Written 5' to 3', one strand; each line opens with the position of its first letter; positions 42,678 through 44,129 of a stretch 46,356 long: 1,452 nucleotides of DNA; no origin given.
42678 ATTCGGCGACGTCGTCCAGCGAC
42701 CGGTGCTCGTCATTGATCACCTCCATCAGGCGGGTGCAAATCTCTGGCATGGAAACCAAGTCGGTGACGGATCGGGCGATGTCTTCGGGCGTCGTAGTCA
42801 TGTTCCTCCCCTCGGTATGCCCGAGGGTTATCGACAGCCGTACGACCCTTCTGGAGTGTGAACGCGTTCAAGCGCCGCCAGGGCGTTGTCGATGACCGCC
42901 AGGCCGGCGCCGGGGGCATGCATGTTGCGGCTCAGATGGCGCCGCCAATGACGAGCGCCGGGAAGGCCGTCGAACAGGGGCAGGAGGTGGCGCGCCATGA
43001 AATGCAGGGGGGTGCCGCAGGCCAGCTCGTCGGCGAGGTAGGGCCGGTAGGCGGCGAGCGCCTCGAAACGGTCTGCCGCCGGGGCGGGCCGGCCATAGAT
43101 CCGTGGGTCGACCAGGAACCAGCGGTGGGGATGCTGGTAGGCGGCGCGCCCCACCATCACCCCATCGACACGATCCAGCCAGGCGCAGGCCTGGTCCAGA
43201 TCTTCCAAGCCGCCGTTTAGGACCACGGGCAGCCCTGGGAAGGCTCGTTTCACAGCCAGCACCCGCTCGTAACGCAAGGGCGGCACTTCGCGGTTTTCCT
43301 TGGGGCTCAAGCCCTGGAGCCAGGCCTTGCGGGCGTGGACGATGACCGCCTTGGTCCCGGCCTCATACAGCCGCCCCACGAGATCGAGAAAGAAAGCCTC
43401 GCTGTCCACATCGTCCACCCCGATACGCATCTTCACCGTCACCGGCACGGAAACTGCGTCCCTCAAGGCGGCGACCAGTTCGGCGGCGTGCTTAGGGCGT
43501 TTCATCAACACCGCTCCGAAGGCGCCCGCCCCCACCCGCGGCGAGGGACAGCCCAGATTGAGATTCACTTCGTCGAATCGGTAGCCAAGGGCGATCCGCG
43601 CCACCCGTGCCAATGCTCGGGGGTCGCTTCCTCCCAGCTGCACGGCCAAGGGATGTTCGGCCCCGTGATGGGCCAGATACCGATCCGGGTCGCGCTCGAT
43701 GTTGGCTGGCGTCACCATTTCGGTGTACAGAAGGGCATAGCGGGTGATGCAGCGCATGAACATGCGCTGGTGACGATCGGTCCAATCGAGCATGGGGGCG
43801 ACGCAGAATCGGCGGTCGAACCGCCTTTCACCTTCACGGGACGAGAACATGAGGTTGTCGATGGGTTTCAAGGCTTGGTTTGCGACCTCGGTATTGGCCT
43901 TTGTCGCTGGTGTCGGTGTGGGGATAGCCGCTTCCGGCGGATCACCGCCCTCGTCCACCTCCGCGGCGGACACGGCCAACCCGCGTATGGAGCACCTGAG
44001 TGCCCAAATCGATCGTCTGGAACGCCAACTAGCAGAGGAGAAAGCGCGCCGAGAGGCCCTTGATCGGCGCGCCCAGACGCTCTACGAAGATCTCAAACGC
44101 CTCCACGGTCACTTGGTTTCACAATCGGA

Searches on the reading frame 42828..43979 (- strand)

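Call 79: search_protein_families(library=pfam, proteins=[window:42828-43979:-], max_evalue=0.00001)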
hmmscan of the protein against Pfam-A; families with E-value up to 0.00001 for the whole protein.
window:42828-43979:- (383 aa): 1 family
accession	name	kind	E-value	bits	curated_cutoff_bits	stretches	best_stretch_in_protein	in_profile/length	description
PF01207.24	Dus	-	3e-71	240.5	20.4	1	60-358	2-298/311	Dihydrouridine synthase (Dus)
